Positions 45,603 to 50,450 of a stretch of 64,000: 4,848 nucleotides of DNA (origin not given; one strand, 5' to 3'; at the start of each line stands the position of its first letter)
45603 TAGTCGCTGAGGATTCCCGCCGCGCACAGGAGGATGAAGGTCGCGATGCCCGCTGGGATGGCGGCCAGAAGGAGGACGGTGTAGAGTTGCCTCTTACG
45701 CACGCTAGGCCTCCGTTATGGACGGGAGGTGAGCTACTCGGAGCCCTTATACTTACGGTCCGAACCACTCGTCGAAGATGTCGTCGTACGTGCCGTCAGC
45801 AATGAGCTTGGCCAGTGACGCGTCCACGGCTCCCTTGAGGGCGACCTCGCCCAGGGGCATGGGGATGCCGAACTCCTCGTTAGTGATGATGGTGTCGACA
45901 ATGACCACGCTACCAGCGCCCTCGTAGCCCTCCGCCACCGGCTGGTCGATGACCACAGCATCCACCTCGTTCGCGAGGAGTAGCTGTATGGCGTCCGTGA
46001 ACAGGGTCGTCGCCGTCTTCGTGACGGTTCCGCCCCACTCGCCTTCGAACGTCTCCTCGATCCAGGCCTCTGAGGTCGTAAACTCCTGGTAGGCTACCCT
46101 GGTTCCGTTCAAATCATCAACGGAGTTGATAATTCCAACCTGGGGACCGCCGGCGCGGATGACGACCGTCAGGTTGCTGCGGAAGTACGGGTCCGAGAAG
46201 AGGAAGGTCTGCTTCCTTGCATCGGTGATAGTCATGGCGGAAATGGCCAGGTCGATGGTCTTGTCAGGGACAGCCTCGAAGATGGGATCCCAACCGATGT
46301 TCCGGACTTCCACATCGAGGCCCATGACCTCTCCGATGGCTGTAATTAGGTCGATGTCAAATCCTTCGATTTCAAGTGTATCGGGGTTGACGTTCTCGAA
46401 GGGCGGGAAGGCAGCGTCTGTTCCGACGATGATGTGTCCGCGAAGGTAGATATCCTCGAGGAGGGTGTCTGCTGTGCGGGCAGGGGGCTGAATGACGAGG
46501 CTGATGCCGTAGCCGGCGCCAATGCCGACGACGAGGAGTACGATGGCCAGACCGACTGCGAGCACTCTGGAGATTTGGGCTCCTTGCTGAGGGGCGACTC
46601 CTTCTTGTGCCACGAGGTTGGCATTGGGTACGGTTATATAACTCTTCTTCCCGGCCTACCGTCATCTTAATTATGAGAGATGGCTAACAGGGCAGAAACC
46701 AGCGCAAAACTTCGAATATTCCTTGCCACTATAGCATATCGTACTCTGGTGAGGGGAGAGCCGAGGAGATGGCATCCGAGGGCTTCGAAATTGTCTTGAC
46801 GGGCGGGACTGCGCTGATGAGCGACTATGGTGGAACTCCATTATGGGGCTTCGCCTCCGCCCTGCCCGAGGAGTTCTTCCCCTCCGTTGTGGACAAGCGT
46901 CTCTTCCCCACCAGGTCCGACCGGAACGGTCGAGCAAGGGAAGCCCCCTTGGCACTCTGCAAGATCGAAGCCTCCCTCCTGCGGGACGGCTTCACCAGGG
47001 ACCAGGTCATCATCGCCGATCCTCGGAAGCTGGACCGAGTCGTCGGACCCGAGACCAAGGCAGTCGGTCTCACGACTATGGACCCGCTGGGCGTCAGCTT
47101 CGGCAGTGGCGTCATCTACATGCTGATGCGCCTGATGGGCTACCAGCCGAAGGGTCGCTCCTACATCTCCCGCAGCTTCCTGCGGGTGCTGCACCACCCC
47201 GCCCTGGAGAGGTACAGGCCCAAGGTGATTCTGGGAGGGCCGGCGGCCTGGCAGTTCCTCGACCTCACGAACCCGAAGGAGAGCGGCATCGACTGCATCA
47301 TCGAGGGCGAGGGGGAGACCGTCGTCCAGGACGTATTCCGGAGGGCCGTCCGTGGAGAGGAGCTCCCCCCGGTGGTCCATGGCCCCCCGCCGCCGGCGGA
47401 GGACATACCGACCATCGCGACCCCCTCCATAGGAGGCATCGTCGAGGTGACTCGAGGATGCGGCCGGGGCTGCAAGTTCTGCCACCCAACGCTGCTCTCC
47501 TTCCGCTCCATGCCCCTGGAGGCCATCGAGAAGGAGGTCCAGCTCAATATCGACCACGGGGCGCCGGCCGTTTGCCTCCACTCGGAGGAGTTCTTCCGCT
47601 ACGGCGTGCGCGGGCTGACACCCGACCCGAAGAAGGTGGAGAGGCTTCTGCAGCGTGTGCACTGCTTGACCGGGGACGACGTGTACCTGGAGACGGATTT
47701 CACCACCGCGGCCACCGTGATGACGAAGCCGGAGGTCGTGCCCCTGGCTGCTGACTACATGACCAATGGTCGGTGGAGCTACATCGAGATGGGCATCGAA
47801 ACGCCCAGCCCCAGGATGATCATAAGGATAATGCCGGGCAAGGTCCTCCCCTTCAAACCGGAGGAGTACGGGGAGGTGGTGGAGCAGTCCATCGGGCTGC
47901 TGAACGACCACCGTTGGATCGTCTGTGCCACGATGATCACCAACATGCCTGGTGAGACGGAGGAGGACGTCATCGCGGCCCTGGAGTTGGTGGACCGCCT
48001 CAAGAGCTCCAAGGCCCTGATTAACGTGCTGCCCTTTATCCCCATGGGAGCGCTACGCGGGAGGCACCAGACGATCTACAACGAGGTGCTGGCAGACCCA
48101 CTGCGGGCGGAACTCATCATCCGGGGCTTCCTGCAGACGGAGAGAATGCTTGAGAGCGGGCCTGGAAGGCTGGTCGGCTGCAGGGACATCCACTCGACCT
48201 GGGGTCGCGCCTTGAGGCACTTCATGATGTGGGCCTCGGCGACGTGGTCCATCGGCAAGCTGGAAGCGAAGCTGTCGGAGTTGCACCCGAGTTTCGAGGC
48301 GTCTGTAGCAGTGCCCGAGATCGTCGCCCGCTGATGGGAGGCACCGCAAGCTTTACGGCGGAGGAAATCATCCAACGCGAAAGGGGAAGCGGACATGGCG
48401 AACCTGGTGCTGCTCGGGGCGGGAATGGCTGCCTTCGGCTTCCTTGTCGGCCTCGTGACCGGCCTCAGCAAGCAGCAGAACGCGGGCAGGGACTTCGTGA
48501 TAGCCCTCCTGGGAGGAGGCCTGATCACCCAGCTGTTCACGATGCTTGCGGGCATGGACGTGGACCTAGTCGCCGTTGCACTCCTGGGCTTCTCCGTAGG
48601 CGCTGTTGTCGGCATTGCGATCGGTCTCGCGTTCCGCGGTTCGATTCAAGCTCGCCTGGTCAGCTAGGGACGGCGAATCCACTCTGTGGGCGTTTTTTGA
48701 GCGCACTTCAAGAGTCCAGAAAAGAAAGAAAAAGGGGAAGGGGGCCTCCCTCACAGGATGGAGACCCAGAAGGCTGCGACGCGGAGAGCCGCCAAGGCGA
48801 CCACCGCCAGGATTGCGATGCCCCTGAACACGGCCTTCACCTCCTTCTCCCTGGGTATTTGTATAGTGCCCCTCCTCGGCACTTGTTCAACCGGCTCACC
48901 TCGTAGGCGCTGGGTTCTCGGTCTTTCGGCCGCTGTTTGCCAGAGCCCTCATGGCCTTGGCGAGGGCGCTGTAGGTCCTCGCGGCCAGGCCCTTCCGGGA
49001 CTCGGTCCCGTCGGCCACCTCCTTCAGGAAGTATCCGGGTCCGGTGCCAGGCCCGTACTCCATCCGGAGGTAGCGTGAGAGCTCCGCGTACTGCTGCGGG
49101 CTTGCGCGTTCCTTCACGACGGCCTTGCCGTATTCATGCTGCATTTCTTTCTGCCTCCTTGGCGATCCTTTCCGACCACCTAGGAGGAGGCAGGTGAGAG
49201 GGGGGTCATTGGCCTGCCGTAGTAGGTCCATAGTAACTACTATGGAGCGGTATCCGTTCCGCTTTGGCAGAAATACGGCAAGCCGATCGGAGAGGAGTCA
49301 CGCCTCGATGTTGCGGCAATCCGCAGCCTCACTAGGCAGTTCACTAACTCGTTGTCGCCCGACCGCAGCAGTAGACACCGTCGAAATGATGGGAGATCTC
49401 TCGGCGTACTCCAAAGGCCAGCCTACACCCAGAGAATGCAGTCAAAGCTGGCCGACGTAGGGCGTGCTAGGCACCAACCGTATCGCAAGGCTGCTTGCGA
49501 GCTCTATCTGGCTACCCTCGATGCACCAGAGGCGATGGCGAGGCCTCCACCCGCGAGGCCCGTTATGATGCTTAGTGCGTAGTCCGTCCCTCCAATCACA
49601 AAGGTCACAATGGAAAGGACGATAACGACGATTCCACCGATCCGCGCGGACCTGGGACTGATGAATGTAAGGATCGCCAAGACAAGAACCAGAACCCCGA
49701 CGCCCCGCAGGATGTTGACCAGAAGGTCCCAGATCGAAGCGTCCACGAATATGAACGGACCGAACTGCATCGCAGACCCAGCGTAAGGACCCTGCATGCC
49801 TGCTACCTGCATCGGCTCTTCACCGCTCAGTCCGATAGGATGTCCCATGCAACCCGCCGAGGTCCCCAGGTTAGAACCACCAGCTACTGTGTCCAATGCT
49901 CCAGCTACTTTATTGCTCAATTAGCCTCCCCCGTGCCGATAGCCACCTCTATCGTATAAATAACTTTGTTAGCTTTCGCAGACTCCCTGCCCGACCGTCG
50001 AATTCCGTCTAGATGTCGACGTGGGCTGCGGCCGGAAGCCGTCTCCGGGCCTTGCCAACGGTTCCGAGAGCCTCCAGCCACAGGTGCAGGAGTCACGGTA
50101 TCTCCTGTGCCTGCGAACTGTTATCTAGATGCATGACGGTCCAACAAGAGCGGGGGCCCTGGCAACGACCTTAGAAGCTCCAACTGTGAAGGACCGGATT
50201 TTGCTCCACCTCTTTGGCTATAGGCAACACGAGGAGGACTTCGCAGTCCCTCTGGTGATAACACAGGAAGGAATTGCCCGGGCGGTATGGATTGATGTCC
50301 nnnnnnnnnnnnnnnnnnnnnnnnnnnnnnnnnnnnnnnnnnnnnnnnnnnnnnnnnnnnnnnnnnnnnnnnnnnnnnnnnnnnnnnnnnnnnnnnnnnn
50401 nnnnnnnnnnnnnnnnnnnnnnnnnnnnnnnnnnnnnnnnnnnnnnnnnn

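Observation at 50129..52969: Standalone 946-aa STAND NTPase with N-terminal PadR-like wHTH and C-terminal TPR-like sensor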

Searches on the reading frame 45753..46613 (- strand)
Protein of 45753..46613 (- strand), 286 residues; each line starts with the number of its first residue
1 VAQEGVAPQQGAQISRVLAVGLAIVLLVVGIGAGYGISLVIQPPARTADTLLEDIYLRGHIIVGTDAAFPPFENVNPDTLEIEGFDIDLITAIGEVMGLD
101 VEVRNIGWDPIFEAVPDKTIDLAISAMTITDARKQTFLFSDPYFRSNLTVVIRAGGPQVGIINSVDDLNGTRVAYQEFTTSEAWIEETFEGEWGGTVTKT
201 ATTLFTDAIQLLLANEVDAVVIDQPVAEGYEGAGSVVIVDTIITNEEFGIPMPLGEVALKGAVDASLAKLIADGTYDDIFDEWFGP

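Call 10: search_protein_families(library=pfam, proteins=[window:45753-46613:-], max_evalue=0.001)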
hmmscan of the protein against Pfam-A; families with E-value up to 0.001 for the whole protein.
window:45753-46613:- (286 aa): 2 families
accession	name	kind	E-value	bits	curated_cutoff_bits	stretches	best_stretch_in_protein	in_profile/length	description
PF00497.25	SBP_bac_3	-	2.6e-34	118.2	26.4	1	61-285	1-131/132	Bacterial extracellular solute-binding proteins, family 3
PF10613.14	Lig_chan-Glu_bd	-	8e-08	32.8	30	1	81-153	27-112/115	Ligated ion channel L-glutamate- and glycine-binding site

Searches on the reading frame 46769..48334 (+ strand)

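Call 10: search_protein_families(library=pfam, proteins=[window:46769-48334:+], max_evalue=0.001)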
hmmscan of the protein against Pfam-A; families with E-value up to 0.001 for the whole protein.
window:46769-48334:+ (521 aa): 1 family
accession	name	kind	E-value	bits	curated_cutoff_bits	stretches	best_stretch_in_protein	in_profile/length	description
PF04055.27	Radical_SAM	-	1.3e-14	55.1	29.5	1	225-408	1-166/166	Radical SAM superfamily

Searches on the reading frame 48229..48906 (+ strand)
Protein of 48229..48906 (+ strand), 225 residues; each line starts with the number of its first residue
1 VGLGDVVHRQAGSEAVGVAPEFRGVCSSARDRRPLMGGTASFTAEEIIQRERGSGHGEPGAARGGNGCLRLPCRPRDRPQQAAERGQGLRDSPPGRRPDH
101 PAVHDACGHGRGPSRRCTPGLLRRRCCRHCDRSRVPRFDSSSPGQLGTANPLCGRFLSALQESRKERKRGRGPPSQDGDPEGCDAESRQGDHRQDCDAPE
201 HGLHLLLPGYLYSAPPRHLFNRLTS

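Call 10: search_protein_families(library=pfam, proteins=[window:48229-48906:+], max_evalue=0.001)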
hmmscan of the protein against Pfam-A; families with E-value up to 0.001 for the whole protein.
window:48229-48906:+ (225 aa): 0 families

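Call 44: search_protein_families(library=pfam, proteins=[window:48229-48906:+], max_evalue=1)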
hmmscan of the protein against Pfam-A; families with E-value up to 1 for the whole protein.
window:48229-48906:+ (225 aa): 1 family
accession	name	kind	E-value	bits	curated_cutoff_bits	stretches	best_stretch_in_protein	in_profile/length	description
PF08629.15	PDE8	-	0.18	12.4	25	1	126-157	18-50/52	PDE8 phosphodiesterase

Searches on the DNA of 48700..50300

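Call 77: search_rna_families(source=window, start=48700, end=50300, threshold=evalue, max_evalue=5)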
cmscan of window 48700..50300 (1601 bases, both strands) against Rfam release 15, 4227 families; matches with E-value up to 5: 3.
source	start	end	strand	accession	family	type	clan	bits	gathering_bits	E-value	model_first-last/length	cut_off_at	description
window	48716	48846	+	RF02158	NPPA-AS1_3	Gene; lncRNA;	-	21.5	55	0.035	1-108/108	no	NPPA antisense RNA 1 conserved region 3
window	50057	50171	-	RF00733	mir-296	Gene; miRNA;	-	18.9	66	1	1-79/79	no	mir-296 microRNA precursor family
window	50113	50273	-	RF01946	KCNQ1OT1_1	Gene; lncRNA;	-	13.4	70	0.057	301-464/464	no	KCNQ1 overlapping transcript 1 conserved region 1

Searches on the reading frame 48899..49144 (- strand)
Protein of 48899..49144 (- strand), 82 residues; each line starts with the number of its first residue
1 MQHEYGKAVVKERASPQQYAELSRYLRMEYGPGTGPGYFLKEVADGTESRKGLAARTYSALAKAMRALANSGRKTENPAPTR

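Call 44: search_protein_families(library=pfam, proteins=[window:48899-49144:-], max_evalue=1)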
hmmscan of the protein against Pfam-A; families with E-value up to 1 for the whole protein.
seq(82 aa): 0 families

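Call 57: search_solved_structures(query=A4, max_evalue=10)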
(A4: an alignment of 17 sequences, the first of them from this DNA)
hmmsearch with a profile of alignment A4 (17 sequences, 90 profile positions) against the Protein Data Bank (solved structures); distinct sequences matched with E-value up to 10: 5.
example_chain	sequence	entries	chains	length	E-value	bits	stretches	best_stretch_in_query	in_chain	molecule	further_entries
5vzt_B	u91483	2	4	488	0.39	14.3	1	12-43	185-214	F-box only protein 31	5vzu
4u5y_D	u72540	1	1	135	0.54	13.8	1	15-59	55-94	Acetyl-coenzyme A synthetase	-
5tpt_A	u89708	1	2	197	0.77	13.3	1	3-34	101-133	Amyloid-like protein 2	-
9fm7_A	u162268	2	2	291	0.82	13.2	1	11-79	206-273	NAD(P)-dependent oxidoreductase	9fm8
8snb_1K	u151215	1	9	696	2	12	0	26-64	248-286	Coiled-coil domain-containing protein 81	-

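Call 58: find_homologous_proteins(query=A4, max_evalue=0.01)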
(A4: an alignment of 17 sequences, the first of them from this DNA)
Query A4 (17 sequences) (82 aa, profile of the alignment): 39 proteins with E <= 0.01 among 3759 candidates.
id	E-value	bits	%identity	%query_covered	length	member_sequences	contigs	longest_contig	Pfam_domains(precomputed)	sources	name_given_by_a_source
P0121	2.8e-23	100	53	98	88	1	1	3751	-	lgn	-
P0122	2.4e-20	90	54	100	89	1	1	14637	-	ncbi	-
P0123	1.9e-19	87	61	93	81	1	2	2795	-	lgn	-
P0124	2.0e-19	87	59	88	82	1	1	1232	-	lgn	-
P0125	3.4e-19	87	55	100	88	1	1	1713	-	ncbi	-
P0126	3.9e-19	86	100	100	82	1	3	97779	-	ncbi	-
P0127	7.1e-19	86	61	78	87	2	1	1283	-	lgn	-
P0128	2.6e-18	84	53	100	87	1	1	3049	-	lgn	-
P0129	1.4e-17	82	74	100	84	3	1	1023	-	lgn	-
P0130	4.8e-17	80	24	73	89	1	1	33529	-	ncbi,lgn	-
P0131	8.4e-17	79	57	90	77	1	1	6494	-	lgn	-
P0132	1.3e-16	78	84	100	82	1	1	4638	-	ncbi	-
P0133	1.5e-16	78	67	7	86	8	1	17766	-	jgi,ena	-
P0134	2.2e-16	78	40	18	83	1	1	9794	-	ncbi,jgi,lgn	jgi:hypothetical protein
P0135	2.7e-16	77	-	-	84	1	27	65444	-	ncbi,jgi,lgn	ncbi:MAG TPA: hypothetical protein VIB49_02500 [Thermoplasmata archaeon]|jgi:hypothetical protein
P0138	5.0e-15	73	74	100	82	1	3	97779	-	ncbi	-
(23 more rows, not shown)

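Call 59: find_encoding_contigs(protein=P0138, flank=7000, max_places=3)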
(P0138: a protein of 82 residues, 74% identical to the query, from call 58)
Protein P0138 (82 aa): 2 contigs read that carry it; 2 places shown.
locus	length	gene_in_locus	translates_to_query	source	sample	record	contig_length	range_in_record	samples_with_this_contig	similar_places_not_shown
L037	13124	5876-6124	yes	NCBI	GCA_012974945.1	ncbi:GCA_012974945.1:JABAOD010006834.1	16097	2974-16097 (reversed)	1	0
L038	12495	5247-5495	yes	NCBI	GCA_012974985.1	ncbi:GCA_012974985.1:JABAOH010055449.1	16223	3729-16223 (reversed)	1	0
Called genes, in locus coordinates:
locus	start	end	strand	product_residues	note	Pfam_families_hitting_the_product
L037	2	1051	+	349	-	?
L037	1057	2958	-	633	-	PF14520:HHH_5 (faint)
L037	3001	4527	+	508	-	-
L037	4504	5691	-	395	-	PF03453:MoeA_N, PF00994:MoCF_biosynth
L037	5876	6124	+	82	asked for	-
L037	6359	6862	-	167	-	PF00994:MoCF_biosynth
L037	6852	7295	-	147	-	PF01967:MoaC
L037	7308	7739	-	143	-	PF02391:MoaE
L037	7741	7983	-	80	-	PF02597:ThiS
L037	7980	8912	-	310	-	PF19238:Radical_SAM_2 (faint), PF04055:Radical_SAM, PF06463:Mob_synth_C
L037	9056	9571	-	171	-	PF12804:NTP_transf_3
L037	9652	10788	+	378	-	PF04014:MazE_antitoxin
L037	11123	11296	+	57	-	-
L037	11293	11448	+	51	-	-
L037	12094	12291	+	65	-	-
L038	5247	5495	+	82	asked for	-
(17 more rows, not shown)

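Call 60: find_encoding_contigs(protein=P0135, flank=6000, max_places=2)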
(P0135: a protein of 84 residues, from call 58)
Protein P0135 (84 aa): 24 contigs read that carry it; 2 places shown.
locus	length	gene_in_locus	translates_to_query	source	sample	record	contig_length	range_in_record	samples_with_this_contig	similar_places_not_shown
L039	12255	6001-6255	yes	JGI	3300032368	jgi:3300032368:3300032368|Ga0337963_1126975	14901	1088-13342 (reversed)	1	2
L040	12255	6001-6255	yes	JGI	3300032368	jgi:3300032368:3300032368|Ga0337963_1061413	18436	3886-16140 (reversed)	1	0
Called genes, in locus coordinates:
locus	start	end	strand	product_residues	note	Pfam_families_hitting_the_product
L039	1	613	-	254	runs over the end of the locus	PF00106:adh_short, PF08659:KR, PF13561:adh_short_C2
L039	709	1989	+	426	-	PF13353:Fer4_12 (weak), PF04055:Radical_SAM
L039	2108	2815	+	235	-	PF00106:adh_short, PF13561:adh_short_C2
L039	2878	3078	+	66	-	-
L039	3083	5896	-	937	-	PF13191:AAA_16 (faint), PF13424:TPR_12 (faint)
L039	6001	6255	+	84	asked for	-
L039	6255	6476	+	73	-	-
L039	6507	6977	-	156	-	PF00903:Glyoxalase (faint)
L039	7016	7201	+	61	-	-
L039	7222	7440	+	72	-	-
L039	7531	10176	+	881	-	PF13191:AAA_16, PF13401:AAA_22 (weak), PF07719:TPR_2 (faint), PF13424:TPR_12 (weak), PF17874:TPR_MalT (weak), PF13424:TPR_12 (weak)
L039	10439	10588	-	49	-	PF01020:Ribosomal_L40e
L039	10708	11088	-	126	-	PF09851:SHOCT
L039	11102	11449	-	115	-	PF03551:PadR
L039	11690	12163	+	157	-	PF03061:4HBT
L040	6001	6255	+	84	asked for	-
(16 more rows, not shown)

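Call 87: search_protein_families(library=ncbifam, proteins=[window:48899-49144:-], max_evalue=1)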
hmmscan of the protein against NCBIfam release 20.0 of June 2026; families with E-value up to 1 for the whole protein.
seq(82 aa): 0 families

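Call 88: search_protein_families(library=padloc, proteins=[window:48899-49144:-], max_evalue=1)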
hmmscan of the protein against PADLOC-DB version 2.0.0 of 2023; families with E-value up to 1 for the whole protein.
seq(82 aa): 0 families

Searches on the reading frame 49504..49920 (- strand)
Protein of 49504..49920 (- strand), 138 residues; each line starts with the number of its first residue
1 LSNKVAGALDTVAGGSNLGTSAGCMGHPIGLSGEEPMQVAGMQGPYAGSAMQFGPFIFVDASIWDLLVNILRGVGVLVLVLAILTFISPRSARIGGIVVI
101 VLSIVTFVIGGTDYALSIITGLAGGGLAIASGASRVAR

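Call 10: search_protein_families(library=pfam, proteins=[window:49504-49920:-], max_evalue=0.001)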
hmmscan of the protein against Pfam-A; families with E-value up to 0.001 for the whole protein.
window:49504-49920:- (138 aa): 0 families

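Call 44: search_protein_families(library=pfam, proteins=[window:49504-49920:-], max_evalue=1)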
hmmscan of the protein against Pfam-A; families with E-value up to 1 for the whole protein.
window:49504-49920:- (138 aa): 3 families
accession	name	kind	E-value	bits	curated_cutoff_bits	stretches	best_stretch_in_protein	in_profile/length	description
PF19728.4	DUF6220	-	0.0023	18.7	29.8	1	57-104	9-56/66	Family of unknown function (DUF6220)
PF11992.13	TgpA_N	-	0.082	12.3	30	1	55-131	76-141/333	TgpA N-terminal domain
PF14387.11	DUF4418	-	0.87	10.3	27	0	70-109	36-77/117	Domain of unknown function (DUF4418)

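Call 87: search_protein_families(library=ncbifam, proteins=[window:49504-49920:-], max_evalue=1)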
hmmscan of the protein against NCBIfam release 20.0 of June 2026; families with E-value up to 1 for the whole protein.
window:49504-49920:- (138 aa): 0 families
